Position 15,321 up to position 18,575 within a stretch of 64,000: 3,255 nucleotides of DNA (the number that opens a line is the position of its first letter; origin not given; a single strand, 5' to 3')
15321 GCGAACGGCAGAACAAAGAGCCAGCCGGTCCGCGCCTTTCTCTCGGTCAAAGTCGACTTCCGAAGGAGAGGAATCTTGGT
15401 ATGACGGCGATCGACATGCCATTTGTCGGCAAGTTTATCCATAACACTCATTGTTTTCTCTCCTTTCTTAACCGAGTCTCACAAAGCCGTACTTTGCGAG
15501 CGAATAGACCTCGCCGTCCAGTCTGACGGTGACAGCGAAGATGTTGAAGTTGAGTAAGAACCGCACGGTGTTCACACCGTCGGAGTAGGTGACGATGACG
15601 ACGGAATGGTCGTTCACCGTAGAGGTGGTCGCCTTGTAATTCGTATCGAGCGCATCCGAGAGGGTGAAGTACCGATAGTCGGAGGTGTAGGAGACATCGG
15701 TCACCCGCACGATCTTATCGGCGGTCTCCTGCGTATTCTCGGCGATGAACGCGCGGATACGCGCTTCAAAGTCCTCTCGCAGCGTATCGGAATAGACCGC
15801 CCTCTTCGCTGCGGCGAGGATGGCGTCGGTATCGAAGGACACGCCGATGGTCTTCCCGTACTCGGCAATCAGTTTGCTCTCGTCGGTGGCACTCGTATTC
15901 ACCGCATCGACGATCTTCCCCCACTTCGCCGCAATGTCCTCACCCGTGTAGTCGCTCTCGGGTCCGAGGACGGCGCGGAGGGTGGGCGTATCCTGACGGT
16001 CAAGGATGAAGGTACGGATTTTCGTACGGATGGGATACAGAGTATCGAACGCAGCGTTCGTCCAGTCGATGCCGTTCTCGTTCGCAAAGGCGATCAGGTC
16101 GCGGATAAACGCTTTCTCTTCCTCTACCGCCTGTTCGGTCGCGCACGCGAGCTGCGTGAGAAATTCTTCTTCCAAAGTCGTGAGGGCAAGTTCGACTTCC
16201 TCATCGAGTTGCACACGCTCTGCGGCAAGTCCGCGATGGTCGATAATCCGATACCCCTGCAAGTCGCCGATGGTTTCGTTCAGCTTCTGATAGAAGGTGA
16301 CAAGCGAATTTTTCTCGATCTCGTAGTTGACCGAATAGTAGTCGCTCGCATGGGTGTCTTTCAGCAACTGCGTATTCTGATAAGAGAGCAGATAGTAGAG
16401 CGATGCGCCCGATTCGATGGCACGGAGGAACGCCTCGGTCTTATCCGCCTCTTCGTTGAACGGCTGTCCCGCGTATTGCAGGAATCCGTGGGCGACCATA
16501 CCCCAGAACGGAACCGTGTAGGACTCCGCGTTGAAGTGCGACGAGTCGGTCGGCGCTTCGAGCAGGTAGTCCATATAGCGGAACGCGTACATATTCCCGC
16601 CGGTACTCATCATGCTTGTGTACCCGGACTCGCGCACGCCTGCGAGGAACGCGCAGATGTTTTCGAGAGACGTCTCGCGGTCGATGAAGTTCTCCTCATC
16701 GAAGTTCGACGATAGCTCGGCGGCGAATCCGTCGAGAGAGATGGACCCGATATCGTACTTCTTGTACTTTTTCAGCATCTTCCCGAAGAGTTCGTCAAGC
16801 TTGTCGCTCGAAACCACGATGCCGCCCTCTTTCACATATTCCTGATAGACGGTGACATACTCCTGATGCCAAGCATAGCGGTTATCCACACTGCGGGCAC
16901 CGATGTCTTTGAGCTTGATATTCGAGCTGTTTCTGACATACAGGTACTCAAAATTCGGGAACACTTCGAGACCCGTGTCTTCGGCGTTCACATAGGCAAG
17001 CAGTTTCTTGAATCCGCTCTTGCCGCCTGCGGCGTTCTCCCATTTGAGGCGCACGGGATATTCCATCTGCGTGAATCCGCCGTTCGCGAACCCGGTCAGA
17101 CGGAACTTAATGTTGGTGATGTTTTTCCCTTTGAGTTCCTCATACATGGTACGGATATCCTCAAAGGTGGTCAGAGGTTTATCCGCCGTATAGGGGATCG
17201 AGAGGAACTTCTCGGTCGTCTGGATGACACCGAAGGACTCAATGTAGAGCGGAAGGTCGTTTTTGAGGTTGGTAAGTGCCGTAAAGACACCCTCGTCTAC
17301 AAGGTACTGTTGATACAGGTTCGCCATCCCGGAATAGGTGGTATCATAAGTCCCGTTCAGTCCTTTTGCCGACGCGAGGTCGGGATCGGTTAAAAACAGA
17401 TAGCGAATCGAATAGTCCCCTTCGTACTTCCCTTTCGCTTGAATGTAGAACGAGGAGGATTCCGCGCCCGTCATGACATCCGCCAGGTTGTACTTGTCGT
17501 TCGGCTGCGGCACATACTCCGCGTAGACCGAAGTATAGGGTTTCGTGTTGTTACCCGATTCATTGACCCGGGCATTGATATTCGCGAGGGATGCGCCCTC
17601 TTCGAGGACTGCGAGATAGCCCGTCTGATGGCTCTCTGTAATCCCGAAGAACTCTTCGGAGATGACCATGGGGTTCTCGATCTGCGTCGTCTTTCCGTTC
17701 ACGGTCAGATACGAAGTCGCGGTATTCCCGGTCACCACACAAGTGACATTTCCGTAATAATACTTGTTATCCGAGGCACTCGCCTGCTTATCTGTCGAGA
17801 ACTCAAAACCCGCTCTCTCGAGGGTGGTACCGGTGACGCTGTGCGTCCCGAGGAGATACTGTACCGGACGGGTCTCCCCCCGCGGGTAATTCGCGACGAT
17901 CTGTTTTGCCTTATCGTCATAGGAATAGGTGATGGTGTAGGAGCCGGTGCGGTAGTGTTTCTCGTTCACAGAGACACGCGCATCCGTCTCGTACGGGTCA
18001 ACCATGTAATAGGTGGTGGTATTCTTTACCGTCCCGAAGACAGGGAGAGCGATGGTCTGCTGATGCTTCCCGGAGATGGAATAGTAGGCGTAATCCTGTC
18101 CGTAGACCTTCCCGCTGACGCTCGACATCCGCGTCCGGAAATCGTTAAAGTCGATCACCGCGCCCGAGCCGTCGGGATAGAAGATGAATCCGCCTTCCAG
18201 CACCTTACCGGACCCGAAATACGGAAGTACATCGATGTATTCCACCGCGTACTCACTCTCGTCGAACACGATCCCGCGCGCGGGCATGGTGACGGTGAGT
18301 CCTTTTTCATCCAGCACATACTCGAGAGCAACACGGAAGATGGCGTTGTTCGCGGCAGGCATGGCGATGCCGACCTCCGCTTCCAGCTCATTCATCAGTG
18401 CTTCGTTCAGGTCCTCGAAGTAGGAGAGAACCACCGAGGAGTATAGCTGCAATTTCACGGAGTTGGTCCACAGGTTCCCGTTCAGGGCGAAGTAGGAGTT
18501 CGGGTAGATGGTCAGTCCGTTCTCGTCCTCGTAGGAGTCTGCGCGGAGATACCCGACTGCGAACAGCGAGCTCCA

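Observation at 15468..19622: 1384-aa secreted protein with no recognisable catalytic signature in the middle of a transporter operon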

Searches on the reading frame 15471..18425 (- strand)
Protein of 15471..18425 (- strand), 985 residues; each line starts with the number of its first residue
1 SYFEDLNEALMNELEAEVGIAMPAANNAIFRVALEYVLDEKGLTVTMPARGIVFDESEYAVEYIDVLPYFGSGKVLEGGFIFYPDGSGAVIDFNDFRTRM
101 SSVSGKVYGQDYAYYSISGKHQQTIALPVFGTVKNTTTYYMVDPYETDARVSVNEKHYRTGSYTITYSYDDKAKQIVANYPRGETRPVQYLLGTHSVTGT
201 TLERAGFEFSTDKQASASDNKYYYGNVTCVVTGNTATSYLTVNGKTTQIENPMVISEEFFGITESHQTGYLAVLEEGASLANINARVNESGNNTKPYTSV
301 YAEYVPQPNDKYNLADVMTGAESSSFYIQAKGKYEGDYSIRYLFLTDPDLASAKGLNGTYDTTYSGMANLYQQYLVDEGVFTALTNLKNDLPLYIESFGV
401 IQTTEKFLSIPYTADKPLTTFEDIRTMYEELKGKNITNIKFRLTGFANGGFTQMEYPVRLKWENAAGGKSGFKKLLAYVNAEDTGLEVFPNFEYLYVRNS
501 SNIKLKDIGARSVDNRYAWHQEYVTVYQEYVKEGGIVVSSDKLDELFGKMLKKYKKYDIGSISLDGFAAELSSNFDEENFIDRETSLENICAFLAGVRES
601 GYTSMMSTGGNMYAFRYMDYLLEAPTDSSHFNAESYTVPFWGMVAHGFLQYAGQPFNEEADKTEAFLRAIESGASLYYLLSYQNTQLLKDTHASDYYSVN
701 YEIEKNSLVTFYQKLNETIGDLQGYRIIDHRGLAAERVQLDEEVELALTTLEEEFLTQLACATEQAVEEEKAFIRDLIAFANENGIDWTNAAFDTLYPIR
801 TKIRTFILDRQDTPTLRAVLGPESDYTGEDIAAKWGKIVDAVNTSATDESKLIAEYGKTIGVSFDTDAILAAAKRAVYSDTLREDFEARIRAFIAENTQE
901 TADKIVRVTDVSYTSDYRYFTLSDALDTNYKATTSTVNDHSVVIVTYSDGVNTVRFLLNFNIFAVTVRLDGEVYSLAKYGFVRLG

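Call 23: predict_structure(alignment_id=A1)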
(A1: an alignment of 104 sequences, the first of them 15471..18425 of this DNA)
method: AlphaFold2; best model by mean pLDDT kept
length: 985 residues; sequences in the alignment: 104
mean_pLDDT: 89.0   pTM: 0.84
mean pLDDT of the five models: 89.0, 87.5, 85.7, 85.3, 84.5
residues with pLDDT >= 90: 655; 70-90: 257; 50-70: 50; < 50: 23
segments of 3 or more residues with pLDDT < 50: 1-3, 195-212
pLDDT, mean of each block of 10 residues (from residue 1): 59 78 67 92 94 85 92 90 95 90 92 81 91 94 88 89 91 89 86 47 41 51 78 85 80 80 91 97 89 77 91 70 76 93 95 92 97 95 83 96 88 93 97 96 95 88 96 96 91 92 91 89 83 88 95 91 95 93 96 96 95 95 94 91 96 94 96 97 88 72 95 97 96 96 95 96 94 95 93 87 93 90 73 92 86 90 95 93 96 95 91 91 94 94 97 97 96 96 94
secondary structure, 60 per line:
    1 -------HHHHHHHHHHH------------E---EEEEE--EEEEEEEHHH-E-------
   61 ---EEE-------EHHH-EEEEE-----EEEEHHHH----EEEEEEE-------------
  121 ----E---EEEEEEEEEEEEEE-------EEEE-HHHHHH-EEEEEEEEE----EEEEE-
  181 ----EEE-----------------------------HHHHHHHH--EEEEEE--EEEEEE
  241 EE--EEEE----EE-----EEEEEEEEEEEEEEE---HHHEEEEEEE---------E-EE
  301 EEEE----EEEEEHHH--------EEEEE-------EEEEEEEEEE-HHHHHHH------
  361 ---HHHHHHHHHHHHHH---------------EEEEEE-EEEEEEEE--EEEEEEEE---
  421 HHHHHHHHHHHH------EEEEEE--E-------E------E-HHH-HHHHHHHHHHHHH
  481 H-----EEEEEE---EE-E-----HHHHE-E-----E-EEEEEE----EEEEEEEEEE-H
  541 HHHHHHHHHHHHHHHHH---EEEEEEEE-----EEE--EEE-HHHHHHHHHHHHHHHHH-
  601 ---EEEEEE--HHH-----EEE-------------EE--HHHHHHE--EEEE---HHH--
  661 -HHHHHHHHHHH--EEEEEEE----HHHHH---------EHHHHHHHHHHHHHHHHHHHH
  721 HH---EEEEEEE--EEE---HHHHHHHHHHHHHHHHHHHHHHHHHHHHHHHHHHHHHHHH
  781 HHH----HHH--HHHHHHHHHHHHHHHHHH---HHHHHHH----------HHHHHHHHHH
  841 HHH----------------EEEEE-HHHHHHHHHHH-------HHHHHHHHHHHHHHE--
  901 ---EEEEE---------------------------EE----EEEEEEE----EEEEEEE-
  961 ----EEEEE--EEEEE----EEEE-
elements in order (helices of 4 or more, strands of 3 or more residues): H8-18 E35-39 E42-48 E64-66 E79-83 E89-92 H93-96 E101-107 E129-142 E150-153 H155-160 E162-170 E175-179 E185-187 H217-224 E227-232 E235-242 E245-248 E260-274 E281-287 E299-304 E309-313 E325-329 E337-346 H348-354 H364-377 E393-398 E400-407 E410-417 H421-432 E439-444 H468-481 E487-492 H505-508 E519-524 E529-538 H540-557 E561-568 E574-576 E579-581 H583-599 E604-609 E620-622 H640-645 E649-652 H662-672 E675-681 H686-690 H701-722 E726-732 E735-737 H741-783 H793-810 H814-820 H831-843 E860-864 H866-876 H884-897 E904-908 E942-948 E953-959 E965-969 E972-976 E981-984

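Call 32: search_solved_structures(query=A1, max_evalue=10, show_alignments=3)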
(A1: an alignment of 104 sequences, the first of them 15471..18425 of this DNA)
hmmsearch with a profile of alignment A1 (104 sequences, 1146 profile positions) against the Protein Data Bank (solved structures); distinct sequences matched with E-value up to 10: 0.

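Call 35: find_related_loci(query=A1, collection=genome_contigs, flank=10000)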
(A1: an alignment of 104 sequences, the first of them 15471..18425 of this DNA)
Query A1 (985 aa) in genome_contigs; peptide patterns used: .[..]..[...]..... (x = any residue, [..] = any of these).
599 stretches matched a pattern (row limit reached: there are more); 566 encode a relative of the query (tblastn E <= 1e-3); the best 80 are kept; 80 distinct loci.
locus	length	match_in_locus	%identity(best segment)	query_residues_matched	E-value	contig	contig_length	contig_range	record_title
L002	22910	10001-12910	37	14-984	0e+0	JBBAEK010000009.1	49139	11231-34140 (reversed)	MAG: Eubacteriales bacterium isolate SO_2017_LW2_152 scaffold_1599_c1_LW138R_2017, whole genome shotgun sequence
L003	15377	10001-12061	38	29-769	4e-130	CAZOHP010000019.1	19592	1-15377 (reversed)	MAG TPA_asm: uncultured Lachnospiraceae bacterium isolate SRP225648_co1_247 genome assembly, contig: NODE_6718_length_19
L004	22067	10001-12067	35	29-771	1e-126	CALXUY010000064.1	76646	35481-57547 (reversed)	MAG: uncultured Clostridia bacterium isolate E0_LS__bin154 genome assembly, contig: E0_LS__k127_1024642, whole genome sh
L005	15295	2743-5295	37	1-984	2e-126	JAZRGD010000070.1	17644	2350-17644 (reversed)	MAG: Eubacteriales bacterium isolate T1900045493_YK20190187.MAGScoT_cleanbin_000007 SGB_7392_k141_834590, whole genome s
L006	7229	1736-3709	36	26-745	9e-125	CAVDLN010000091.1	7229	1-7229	Erysipelotrichaceae bacterium isolate H07613-L1_cleanbin_000008 genome assembly, contig: Spades_H07613-L1_contig_3976, w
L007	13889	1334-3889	38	15-984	3e-124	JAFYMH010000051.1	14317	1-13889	MAG: Clostridia bacterium isolate RGIG7220 Water_buffalos_Cecum-2__c375853, whole genome shotgun sequence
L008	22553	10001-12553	35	1-984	2e-123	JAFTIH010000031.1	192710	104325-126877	MAG: Clostridia bacterium isolate RGIG3844 Roe_deer_Cecum-1__c470119, whole genome shotgun sequence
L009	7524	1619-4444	35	11-984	4e-121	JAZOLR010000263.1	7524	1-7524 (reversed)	MAG: Eubacteriales bacterium isolate T1900045652_YK20190346.MAGScoT_cleanbin_000030 SGB_8220_k141_191806, whole genome s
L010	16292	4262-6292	39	26-745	1e-90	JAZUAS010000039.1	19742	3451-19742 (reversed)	MAG: Eubacteriales bacterium isolate T1900045319_YK20190008.MAGScoT_cleanbin_000024 SGB_6338_k141_1032188, whole genome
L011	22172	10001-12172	35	25-785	1e-119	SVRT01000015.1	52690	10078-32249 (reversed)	MAG: Oscillospiraceae bacterium isolate SIG650 NODE_14721_length_52690_cov_7.406712, whole genome shotgun sequence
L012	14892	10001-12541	36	2-984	4e-119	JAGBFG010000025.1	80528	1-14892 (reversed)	MAG: Clostridia bacterium isolate RGIG9065 Water_deer_Rectum.Co__c853229, whole genome shotgun sequence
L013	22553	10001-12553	36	1-984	1e-118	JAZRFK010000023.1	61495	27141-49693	MAG: Eubacteriales bacterium isolate T1900045495_YK20190189.MAGScoT_cleanbin_000007 SGB_7428_k141_3269464, whole genome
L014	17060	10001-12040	35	26-758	4e-118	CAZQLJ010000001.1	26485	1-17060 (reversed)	MAG TPA_asm: uncultured Clostridium sp. isolate SRP315200_co2_593 genome assembly, contig: NODE_1278_length_26485_cov_8.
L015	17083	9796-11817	36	26-766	6e-117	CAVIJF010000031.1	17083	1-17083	bacterium isolate H07616-L1_cleanbin_000023 genome assembly, contig: Spades_H07616-L1_contig_2289, whole genome shotgun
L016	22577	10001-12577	33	2-985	4e-117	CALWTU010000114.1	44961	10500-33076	MAG: uncultured Clostridia bacterium isolate E19__bin295 genome assembly, contig: E19__k127_2245959, whole genome shotgu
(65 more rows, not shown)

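Call 67: search_protein_representatives(alignment_id=A1)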
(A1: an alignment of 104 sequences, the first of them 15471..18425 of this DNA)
Query: 104 sequences, 1146 profile positions. Proteins with E-value up to 0.001 (for the whole library): 5289; up to 1e-10: 4447; up to 1e-30: 3138. The best 150 are listed.
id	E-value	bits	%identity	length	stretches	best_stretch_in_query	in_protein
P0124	0.0e+00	1474.8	-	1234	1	1-1141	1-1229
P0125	0.0e+00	1445.3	-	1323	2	1-1057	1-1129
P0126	0.0e+00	1438.9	-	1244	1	3-1144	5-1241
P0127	0.0e+00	1412.4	-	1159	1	1-1140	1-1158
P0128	0.0e+00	1391.3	-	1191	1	15-1141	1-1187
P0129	0.0e+00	1381.0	-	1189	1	1-1144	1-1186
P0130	0.0e+00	1378.3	-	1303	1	2-1141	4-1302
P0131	0.0e+00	1377.6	-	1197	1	1-1140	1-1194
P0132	0.0e+00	1364.3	-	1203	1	1-1141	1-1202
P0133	0.0e+00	1357.5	-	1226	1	15-1141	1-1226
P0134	0.0e+00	1353.1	-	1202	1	1-1140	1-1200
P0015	0.0e+00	1350.3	-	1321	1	3-1141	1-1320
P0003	0.0e+00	1348.9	-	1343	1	3-1141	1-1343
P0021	0.0e+00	1343.6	-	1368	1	3-1141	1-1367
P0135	0.0e+00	1340.8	-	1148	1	1-1140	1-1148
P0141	0.0e+00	1306.3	-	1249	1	1-1140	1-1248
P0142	0.0e+00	1304.1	-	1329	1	1-1140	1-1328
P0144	0.0e+00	1300.3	-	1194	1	1-1140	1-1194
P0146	0.0e+00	1278.8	-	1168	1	1-1140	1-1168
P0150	0.0e+00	1256.0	-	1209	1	1-1140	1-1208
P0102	0.0e+00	1254.2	-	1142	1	2-1138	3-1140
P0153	0.0e+00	1231.4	-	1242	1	1-1140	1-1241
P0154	0.0e+00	1228.5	-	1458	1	1-1140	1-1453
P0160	0.0e+00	1192.8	-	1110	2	266-1140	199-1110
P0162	0.0e+00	1187.8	-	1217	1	15-1140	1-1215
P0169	0.0e+00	1167.7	-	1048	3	273-996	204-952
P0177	0.0e+00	1133.0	-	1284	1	1-1140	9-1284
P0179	0.0e+00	1126.9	-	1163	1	1-1140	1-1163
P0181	0.0e+00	1117.0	-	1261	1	1-1140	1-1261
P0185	0.0e+00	1092.7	-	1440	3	1-1048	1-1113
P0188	0.0e+00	1080.2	-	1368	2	1-1033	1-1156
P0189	0.0e+00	1073.1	-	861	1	340-1140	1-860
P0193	0.0e+00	1030.4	-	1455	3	272-1003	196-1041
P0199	0.0e+00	1019.7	-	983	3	276-1013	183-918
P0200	0.0e+00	1019.3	-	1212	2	273-1141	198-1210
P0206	1.8e-298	1009.8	-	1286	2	273-1140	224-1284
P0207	2.3e-298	1009.5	-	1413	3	274-1080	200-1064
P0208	5.4e-298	1008.2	-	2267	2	34-1071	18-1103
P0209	6.0e-298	1008.1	-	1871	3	272-1038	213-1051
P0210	3.6e-297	1005.5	-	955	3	273-967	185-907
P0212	8.6e-297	1004.3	-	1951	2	1-1003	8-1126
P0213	1.7e-296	1003.3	-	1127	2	271-1124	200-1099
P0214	1.9e-296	1003.1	-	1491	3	276-1025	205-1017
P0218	1.5e-295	1000.1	-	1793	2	23-1003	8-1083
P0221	7.5e-295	997.8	-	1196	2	271-1140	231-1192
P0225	1.2e-293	993.8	-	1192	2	278-1140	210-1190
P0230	3.6e-292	989.0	-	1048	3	273-1006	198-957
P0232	1.0e-291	987.5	-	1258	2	267-1141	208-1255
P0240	2.9e-290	982.6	-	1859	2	3-1074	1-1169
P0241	5.9e-290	981.6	-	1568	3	273-1021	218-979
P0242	2.6e-289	979.5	-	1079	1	234-1140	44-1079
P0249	2.0e-287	973.3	-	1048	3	273-999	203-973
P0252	8.4e-286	967.9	-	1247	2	265-1142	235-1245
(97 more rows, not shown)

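Call 76: find_encoding_contigs(protein=P0199, flank=10000, max_places=3)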
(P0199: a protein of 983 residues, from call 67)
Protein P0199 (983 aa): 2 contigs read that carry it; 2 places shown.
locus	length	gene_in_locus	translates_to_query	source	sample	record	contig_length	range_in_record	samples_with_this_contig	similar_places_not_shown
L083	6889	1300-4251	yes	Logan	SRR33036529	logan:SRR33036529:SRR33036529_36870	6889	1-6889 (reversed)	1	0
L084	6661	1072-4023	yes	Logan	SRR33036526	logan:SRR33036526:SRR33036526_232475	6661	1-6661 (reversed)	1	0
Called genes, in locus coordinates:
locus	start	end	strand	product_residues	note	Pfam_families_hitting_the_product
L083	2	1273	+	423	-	?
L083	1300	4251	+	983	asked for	PF18952:DUF5696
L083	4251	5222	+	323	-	PF00528:BPD_transp_1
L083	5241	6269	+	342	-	PF00528:BPD_transp_1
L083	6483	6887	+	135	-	?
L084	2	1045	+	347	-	?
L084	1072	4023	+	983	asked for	PF18952:DUF5696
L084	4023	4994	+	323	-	PF00528:BPD_transp_1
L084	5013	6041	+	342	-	PF00528:BPD_transp_1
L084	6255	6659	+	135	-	?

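Call 77: find_encoding_contigs(protein=P0210, flank=10000, max_places=3)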
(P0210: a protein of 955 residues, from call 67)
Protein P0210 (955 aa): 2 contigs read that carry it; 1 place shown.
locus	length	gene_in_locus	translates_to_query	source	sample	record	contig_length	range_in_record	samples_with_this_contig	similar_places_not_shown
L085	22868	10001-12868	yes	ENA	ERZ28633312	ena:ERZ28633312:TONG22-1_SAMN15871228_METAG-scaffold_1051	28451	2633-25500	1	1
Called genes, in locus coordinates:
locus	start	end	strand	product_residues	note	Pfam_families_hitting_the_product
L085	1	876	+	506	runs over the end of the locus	PF02368:Big_2 (weak)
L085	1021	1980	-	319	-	PF00480:ROK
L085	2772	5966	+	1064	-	-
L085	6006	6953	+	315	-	-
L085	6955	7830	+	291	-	PF00528:BPD_transp_1 (faint)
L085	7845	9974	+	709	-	PF07719:TPR_2 (faint), PF13424:TPR_12 (faint), PF13432:TPR_16, PF00515:TPR_1 (weak), PF04893:Yip1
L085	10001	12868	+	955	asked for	PF18952:DUF5696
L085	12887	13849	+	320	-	PF00528:BPD_transp_1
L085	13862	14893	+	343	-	PF00528:BPD_transp_1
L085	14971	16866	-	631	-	PF02518:HATPase_c (weak), PF13589:HATPase_c_3, PF00183:HSP90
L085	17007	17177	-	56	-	-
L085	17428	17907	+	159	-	PF01668:SmpB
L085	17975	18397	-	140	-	PF06541:ABC_trans_CmpB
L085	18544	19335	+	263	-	-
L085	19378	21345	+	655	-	PF00133:tRNA-synt_1, PF01406:tRNA-synt_1e (faint), PF01921:tRNA-synt_1f (faint), PF09334:tRNA-synt_1g, PF00133:tRNA-synt_1, PF19303:Anticodon_3, PF01588:tRNA_bind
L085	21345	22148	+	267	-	PF01026:TatD_DNase, PF04909:Amidohydro_2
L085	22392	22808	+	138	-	PF00164:Ribosom_S12_S23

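Call 87: search_protein_families(library=ncbifam, proteins=[L085:1021-1980:-], max_evalue=0.00001)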
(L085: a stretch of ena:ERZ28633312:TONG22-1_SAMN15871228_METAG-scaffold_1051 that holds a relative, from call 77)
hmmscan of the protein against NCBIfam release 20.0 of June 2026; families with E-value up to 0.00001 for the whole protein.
L085:1021-1980:- (319 aa): 13 families
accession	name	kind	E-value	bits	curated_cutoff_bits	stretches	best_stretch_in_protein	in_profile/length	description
TIGR00744.1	ROK_glcA_fam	subfamily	5.3e-70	236.2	260.35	1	4-317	1-307/318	ROK family glucokinase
NF003461.0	PRK05082.1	subfamily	8.2e-39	133.7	283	1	4-204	4-196/291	N-acetylmannosamine kinase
NF045551.1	GK_Pyrobac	equivalog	5.3e-35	121.1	500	1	4-317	3-279/294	ATP-dependent glucokinase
NF047937.1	TransRegNagC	equivalog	9.4e-34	117.3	650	1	3-312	81-378/399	DNA-binding transcriptional regulator NagC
NF047821.1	NactlManKinNanK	equivalog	9.1e-33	114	450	1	1-317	1-285/288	N-acetylmannosamine kinase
NF009835.0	PRK13310.1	equivalog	1.9e-32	112.8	380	1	4-317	3-299/303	N-acetylglucosamine kinase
NF007108.0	PRK09557.1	equivalog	2.9e-31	108.9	443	1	1-317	1-299/303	fructokinase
NF049930.1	TransRegMlc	equivalog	1.7e-30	106.6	530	1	44-315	127-387/405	sugar metabolism global transcriptional regulator Mlc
NF042998.1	bglucokin_BglK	equivalog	1.8e-30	106.2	550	1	5-315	5-282/291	beta-glucoside kinase BglK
NF007251.0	PRK09698.1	equivalog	1.3e-29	103.4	253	1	3-200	8-202/304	allose kinase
NF009836.0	PRK13311.1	equivalog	6.5e-18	64.9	551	1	4-196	3-199/256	N-acetyl-D-glucosamine kinase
NF045942.1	PolPhglucPhase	equivalog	9.3e-18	64.8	250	1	4-168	3-157/242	polyphosphate--glucose phosphotransferase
NF045550.1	FrctkaseScrK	equivalog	8.6e-11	41.8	400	1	6-200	8-199/293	fructokinase ScrK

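Call 96: fold_search(model_id=the predicted structure, library=pdb)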
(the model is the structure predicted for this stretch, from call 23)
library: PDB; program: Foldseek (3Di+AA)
matches with E <= 10: 880; with E <= 0.001: 147
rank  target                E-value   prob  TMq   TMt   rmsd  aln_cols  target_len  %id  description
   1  5wzn_A                1.8e-17  1.00  0.35  0.53  19.6       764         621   11  Alpha-N-acetylgalactosaminidase NagBb from Bifidobacterium bifidum - GalNAc complex (released 2017-06-07)
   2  5wzp_B                2.2e-17  1.00  0.33  0.52  20.1       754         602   12  Alpha-N-acetylgalactosaminidase NagBb from Bifidobacterium bifidum - ligand free (released 2017-06-07)
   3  5wzq_A                4.2e-17  1.00  0.34  0.52  20.9       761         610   12  Alpha-N-acetylgalactosaminidase NagBb from Bifidobacterium bifidum - quadruple mutant (released 2017-06-07)
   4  5wzq_B                7.7e-17  1.00  0.34  0.52  21.8       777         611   12  Alpha-N-acetylgalactosaminidase NagBb from Bifidobacterium bifidum - quadruple mutant (released 2017-06-07)
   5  5wzp_A                8.1e-17  1.00  0.34  0.53  20.2       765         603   11  Alpha-N-acetylgalactosaminidase NagBb from Bifidobacterium bifidum - ligand free (released 2017-06-07)
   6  5wzr_A                1.4e-16  1.00  0.33  0.50  21.4       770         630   12  Alpha-N-acetylgalactosaminidase NagBb from Bifidobacterium bifidum - Gal-NHAc-DNJ complex (released 2017-06-07)
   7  5wzr_B                2.4e-16  1.00  0.33  0.50  20.4       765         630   12  Alpha-N-acetylgalactosaminidase NagBb from Bifidobacterium bifidum - Gal-NHAc-DNJ complex (released 2017-06-07)
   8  5wzn_B                5.6e-16  1.00  0.35  0.53  21.2       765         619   12  Alpha-N-acetylgalactosaminidase NagBb from Bifidobacterium bifidum - GalNAc complex (released 2017-06-07)
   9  8x1b                  3.8e-11  1.00  0.27  0.39  23.4       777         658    9  Cryo-EM structure of FpGalactosaminidase from Flavonifractor plautii in apo state (released 2024-11-13)
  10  5aed_B                3.5e-09  1.00  0.26  0.35  21.0       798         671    9  A bacterial protein structure in glycoside hydrolase family 31 (released 2016-02-10)
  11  5jou                  9.1e-09  1.00  0.21  0.22  24.8       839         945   10  Bacteroides ovatus Xyloglucan PUL GH31 (released 2016-08-10)
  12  5jov                  2.3e-08  1.00  0.21  0.21  25.3       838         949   10  Bacteroides ovatus Xyloglucan PUL GH31 with bound 5FIdoF (released 2016-08-10)
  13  5oht_A                2.7e-08  1.00  0.25  0.34  23.1       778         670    9  A GH31 family sulfoquinovosidase from E. coli in complex with aza-sugar inhibitor IFGSQ (released 2018-08-08)
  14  5oht_B                2.8e-08  1.00  0.25  0.34  24.3       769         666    9  A GH31 family sulfoquinovosidase from E. coli in complex with aza-sugar inhibitor IFGSQ (released 2018-08-08)
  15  6gwf                  3.9e-08  1.00  0.25  0.41  10.1       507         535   11  Alpha-galactosidase mutant D387A from Thermotoga maritima in complex with intact cyclohexene-based carbasugar mimic of g (released 2018-08-22)
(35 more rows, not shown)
